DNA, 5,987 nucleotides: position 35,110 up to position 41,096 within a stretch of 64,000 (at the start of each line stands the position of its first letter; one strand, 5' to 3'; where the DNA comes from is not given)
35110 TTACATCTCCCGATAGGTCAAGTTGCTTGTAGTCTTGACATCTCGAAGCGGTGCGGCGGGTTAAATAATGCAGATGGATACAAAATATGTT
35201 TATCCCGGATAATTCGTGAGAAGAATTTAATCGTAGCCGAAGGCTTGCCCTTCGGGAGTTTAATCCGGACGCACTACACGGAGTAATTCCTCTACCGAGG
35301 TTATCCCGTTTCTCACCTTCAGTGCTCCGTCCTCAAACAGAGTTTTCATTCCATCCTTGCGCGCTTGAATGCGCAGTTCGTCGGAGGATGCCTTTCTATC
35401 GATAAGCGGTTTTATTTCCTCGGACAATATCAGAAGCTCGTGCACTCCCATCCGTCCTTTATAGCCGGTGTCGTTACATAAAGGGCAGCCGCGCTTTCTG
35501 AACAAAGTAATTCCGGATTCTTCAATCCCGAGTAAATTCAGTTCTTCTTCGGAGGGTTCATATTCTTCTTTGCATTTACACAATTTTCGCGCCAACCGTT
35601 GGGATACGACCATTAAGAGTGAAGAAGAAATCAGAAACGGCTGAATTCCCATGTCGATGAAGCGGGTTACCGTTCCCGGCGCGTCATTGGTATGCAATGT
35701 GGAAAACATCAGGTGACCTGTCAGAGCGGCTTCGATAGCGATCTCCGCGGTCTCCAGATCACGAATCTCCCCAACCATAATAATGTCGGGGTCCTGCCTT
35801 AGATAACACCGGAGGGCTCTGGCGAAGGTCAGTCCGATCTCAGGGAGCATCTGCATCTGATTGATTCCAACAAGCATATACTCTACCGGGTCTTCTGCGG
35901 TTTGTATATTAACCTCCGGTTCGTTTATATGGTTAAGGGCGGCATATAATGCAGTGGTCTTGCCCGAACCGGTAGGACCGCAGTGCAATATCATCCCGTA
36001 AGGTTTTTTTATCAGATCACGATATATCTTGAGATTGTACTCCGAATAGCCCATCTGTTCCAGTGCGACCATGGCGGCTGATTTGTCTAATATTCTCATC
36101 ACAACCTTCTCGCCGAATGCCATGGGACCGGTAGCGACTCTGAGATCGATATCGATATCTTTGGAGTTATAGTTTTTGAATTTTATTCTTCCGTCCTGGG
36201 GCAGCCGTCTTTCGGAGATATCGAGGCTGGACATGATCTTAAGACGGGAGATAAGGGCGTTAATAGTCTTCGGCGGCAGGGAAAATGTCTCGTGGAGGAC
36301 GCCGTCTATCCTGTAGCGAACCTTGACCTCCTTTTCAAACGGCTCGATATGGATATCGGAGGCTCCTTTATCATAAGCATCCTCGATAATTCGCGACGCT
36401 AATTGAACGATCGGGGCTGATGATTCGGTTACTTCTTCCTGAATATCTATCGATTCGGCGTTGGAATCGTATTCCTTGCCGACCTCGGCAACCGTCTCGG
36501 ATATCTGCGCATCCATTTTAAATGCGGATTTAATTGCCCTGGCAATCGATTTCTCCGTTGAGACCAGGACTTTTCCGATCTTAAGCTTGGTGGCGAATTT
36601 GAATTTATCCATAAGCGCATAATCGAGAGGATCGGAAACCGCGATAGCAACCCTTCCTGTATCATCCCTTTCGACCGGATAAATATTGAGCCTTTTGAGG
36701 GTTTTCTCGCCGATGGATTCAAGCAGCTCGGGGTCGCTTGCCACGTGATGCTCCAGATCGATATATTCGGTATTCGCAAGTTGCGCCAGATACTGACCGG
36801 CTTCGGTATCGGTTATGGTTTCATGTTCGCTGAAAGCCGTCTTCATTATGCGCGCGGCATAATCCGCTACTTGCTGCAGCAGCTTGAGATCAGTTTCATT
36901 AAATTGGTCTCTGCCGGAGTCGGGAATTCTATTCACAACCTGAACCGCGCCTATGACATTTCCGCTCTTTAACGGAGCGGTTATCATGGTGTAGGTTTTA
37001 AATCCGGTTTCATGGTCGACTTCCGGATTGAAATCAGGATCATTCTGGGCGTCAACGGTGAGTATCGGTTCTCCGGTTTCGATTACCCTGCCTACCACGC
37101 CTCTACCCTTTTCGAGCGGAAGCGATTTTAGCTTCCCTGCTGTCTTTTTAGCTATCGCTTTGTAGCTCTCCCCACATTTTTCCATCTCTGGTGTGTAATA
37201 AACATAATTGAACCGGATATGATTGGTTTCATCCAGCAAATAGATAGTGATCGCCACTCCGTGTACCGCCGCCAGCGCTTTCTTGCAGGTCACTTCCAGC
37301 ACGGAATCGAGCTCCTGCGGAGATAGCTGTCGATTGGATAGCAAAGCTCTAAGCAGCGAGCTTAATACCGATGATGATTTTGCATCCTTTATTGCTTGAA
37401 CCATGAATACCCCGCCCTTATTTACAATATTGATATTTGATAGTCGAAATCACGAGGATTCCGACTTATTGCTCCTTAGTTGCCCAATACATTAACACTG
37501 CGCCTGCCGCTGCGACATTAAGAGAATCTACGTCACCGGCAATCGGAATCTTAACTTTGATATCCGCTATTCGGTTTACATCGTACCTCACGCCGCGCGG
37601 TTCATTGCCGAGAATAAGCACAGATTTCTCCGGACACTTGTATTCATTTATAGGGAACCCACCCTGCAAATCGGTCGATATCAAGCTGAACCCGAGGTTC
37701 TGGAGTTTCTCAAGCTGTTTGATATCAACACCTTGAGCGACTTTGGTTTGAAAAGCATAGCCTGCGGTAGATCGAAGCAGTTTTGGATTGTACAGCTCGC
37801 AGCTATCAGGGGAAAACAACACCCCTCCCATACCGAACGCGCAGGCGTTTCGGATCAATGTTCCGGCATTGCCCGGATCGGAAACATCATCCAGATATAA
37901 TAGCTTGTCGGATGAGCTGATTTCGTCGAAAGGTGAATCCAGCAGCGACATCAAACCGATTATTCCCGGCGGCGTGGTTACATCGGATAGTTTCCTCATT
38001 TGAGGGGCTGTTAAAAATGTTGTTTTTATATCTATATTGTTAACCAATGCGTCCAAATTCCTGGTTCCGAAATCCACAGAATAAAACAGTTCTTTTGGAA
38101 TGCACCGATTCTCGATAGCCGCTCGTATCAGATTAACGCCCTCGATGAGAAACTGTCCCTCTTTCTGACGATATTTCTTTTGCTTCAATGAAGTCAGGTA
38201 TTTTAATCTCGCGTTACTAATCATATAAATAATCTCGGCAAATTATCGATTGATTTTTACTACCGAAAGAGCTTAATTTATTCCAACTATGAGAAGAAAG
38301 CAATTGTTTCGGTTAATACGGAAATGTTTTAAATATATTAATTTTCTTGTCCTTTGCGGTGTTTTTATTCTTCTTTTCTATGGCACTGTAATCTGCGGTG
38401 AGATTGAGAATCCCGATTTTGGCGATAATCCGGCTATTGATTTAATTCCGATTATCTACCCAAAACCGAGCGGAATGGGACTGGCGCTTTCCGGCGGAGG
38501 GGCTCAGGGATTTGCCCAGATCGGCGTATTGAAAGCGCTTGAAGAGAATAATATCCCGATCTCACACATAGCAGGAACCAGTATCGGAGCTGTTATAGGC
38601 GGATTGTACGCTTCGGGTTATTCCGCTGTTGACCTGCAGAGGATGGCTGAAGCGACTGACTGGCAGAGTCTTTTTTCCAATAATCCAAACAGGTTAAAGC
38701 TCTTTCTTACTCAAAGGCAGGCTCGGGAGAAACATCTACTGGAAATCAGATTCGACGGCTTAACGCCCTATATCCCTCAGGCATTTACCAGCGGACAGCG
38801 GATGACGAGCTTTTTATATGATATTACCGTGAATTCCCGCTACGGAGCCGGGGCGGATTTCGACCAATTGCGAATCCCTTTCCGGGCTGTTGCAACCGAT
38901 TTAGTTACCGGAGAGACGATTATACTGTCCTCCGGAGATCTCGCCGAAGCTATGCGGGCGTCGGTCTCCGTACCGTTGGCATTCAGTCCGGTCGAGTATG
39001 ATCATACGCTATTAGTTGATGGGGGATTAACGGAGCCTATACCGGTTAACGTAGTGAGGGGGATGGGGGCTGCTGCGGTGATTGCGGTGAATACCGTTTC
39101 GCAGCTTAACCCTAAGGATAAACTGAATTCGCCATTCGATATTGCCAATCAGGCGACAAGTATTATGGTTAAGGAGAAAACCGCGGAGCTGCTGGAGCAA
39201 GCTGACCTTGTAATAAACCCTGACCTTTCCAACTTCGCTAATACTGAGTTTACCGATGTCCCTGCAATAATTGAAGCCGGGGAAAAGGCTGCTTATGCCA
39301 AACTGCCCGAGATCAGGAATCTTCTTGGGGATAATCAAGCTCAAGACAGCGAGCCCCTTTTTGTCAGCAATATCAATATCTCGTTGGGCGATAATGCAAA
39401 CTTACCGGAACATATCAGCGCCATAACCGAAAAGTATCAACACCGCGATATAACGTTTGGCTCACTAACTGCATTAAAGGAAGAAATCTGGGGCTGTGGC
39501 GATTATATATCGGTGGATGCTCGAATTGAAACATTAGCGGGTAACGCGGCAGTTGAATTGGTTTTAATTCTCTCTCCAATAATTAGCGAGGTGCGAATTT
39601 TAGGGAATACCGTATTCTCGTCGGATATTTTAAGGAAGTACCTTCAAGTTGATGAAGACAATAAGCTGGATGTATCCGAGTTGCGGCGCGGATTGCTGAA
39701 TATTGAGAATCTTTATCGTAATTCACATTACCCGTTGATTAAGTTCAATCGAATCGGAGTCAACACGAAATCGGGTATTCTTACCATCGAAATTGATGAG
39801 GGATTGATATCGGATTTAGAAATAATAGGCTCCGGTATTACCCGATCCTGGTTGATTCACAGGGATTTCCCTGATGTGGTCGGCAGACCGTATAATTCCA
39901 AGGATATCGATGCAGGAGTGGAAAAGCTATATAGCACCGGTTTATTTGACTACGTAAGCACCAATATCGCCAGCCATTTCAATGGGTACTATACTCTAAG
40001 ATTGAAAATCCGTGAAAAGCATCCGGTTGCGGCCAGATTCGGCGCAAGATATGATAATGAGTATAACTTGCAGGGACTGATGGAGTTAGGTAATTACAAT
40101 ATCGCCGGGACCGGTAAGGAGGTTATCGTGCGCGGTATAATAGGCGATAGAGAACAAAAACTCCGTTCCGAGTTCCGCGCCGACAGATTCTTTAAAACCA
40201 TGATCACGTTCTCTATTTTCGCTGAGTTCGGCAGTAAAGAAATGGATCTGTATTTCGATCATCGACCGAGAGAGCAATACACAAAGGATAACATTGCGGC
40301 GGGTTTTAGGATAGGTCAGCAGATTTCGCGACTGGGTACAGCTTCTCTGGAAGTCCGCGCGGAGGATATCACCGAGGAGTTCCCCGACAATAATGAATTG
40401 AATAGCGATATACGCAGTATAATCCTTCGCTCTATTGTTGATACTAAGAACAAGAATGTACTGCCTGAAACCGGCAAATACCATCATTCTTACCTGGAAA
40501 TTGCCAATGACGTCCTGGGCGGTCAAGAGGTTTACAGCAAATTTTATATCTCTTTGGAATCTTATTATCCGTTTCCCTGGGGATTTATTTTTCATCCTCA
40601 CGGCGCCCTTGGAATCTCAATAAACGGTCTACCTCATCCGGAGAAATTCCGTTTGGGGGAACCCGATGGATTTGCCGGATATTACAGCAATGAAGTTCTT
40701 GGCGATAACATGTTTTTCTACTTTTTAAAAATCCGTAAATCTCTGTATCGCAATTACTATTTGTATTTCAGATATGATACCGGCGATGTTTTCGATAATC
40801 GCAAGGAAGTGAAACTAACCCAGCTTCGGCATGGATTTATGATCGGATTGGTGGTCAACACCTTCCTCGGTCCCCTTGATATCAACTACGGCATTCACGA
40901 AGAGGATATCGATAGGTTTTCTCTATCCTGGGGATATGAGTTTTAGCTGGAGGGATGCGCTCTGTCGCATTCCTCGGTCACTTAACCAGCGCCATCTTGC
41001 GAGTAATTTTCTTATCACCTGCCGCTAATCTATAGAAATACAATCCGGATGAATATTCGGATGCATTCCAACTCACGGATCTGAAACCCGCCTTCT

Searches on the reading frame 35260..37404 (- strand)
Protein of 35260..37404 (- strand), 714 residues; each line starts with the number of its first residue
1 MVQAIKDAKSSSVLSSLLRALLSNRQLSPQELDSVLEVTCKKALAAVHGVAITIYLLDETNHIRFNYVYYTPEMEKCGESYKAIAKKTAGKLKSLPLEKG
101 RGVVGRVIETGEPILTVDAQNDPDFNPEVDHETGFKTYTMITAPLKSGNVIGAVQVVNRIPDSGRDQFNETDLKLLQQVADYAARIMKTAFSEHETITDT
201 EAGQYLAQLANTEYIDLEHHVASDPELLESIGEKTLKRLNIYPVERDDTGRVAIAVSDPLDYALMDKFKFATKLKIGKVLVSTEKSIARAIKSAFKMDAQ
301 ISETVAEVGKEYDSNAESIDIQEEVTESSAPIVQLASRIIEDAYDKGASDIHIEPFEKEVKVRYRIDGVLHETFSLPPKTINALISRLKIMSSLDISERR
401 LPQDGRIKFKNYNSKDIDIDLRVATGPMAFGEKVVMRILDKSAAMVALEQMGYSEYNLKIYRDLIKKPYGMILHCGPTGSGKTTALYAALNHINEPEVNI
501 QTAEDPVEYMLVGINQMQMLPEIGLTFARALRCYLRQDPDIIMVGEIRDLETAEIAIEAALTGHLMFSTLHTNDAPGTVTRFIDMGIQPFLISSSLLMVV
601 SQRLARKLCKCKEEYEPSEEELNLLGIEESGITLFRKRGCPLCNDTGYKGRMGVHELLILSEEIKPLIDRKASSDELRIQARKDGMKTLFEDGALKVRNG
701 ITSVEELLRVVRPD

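Call 26: search_protein_families(library=pfam, proteins=[window:35260-37404:-], max_evalue=0.001)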
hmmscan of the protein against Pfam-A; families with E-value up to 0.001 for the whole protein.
window:35260-37404:- (714 aa): 4 families
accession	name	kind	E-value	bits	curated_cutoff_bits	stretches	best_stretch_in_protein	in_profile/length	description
PF00437.27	T2SSE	-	1.1e-131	439.3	24.9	1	327-709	3-370/370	Type II/IV secretion system protein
PF05157.20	MshEN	-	1.3e-13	51.2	23.1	1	213-298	4-87/90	MshEN domain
PF13185.12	GAF_2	-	2.6e-13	50.8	28.6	1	31-187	3-135/136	GAF domain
PF01590.32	GAF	-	2e-12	48.2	22.4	1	32-185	2-131/133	GAF domain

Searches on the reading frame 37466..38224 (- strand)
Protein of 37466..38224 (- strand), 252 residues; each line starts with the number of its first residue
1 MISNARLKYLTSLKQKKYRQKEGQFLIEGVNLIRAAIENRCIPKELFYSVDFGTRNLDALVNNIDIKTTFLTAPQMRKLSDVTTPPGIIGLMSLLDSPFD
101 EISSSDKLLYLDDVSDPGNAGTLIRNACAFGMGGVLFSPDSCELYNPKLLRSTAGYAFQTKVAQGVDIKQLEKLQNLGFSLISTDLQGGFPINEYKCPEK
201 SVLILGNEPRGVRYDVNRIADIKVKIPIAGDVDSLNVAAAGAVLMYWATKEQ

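Call 26: search_protein_families(library=pfam, proteins=[window:37466-38224:-], max_evalue=0.001)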
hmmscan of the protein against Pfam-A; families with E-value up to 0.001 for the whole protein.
window:37466-38224:- (252 aa): 2 families
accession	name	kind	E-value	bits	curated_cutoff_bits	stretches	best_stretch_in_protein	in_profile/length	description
PF00588.24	SpoU_methylase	-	9.4e-33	113.7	29.7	1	108-246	3-142/142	SpoU rRNA Methylase family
PF22435.1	MRM3-like_sub_bind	-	5.8e-15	55.9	27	1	4-90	1-84/84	MRM3-like substrate binding domain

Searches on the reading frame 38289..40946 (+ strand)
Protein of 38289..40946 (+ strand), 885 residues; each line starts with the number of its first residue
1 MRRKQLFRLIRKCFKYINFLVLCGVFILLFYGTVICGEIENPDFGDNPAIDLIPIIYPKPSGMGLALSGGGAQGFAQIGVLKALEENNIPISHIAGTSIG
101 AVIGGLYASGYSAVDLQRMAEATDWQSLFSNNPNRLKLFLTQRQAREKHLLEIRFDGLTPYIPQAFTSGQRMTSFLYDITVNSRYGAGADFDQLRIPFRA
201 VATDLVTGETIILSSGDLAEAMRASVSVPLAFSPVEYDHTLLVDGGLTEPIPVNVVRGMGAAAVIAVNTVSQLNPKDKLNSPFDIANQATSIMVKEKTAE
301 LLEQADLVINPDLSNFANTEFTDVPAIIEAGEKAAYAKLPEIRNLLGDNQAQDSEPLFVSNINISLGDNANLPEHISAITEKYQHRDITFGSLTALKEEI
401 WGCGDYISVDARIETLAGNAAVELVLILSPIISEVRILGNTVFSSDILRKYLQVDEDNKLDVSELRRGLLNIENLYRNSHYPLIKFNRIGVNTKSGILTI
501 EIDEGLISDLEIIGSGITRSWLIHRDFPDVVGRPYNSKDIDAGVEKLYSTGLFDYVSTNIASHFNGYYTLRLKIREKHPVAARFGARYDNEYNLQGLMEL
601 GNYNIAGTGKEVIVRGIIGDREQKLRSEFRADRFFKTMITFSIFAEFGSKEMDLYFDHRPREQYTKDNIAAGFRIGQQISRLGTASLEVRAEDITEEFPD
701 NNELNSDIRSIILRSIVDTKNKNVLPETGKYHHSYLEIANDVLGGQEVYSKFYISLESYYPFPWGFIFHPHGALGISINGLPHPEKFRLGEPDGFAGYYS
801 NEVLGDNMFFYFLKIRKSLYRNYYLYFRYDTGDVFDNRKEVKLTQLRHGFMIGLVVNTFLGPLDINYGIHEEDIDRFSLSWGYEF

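Call 26: search_protein_families(library=pfam, proteins=[window:38289-40946:+], max_evalue=0.001)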
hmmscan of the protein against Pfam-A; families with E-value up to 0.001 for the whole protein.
window:38289-40946:+ (885 aa): 4 families
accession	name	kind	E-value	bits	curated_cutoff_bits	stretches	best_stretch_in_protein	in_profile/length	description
PF01734.28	Patatin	-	1.4e-30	107.4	27.7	1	65-255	1-189/191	Patatin-like phospholipase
PF01103.29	Omp85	-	3.1e-17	63.5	24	1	604-885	1-325/325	Omp85 superfamily domain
PF07244.20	POTRA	-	2.4e-10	41.4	21.3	1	430-505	1-79/79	Surface antigen variable number repeat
PF08479.16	POTRA_2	-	0.00024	21.3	24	0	432-505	3-76/76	POTRA domain, ShlB-type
